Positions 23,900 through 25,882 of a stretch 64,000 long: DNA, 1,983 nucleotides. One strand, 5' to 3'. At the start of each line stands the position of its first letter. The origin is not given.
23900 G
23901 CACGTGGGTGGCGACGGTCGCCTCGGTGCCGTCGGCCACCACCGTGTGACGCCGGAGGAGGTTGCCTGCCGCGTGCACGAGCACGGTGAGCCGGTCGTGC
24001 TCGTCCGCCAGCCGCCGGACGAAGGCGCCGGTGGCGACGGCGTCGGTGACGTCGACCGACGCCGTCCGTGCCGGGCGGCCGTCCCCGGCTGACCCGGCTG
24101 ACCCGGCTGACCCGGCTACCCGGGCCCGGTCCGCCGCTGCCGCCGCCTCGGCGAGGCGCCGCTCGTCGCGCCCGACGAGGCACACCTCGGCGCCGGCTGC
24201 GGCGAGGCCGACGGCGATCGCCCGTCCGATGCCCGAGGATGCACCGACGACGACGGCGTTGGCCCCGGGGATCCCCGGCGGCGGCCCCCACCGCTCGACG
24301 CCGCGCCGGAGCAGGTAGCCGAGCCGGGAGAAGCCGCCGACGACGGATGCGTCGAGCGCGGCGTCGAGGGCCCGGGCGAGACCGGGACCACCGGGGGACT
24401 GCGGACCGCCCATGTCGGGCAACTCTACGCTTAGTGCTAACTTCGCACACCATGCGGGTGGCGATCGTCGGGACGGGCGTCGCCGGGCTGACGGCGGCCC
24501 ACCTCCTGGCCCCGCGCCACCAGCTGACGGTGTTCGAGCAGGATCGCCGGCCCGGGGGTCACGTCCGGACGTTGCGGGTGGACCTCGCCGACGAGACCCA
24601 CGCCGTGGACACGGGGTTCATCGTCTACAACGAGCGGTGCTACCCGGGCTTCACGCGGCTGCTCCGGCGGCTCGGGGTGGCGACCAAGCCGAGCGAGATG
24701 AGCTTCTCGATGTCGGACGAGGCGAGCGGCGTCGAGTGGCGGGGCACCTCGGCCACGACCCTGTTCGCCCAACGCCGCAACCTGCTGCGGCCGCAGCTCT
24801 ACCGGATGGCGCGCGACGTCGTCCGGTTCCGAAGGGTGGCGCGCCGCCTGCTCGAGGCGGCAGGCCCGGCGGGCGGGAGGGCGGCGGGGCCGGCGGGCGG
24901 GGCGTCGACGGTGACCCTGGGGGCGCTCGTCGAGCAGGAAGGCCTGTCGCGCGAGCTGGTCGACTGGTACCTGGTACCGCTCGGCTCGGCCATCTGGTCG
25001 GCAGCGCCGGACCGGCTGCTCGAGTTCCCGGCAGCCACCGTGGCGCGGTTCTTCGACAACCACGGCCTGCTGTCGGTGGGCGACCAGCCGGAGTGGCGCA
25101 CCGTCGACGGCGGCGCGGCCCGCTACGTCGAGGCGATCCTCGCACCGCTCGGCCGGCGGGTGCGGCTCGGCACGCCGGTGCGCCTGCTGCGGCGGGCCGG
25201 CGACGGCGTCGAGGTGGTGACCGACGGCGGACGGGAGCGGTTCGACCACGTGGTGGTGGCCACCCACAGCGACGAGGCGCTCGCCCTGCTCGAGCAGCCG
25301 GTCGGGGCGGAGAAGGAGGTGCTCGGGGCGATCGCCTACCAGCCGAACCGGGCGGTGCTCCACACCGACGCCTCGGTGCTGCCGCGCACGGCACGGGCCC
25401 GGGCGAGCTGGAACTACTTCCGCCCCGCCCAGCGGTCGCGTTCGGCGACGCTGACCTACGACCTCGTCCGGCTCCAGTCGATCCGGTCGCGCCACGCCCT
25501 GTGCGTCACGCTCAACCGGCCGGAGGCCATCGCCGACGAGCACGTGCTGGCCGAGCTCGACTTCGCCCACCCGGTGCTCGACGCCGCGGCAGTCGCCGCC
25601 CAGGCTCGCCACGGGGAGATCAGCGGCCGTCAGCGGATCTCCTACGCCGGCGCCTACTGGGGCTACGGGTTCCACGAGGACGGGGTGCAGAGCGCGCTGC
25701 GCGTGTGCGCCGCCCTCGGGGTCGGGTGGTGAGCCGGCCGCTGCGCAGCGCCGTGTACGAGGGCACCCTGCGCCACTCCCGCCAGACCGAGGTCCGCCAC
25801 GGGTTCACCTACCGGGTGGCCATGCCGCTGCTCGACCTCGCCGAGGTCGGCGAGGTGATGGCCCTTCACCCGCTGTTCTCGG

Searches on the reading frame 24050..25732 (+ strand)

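Call 78: search_protein_families(library=pfam, proteins=[window:24050-25732:+], max_evalue=0.0001)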
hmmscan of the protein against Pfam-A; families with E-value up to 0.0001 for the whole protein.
window:24050-25732:+ (560 aa): 3 families
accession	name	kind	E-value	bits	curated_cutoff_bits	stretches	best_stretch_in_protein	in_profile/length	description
PF01593.30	Amino_oxidase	-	9.1e-25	88.3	19.8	1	144-418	1-268/443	Flavin containing amine oxidoreductase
PF13450.12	NAD_binding_8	-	3.3e-12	46.9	21.9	1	139-208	1-68/68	NAD(P)-binding Rossmann-like domain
PF07992.20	Pyr_redox_2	-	4.9e-05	23.3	26.1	0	135-163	1-30/291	Pyridine nucleotide-disulphide oxidoreductase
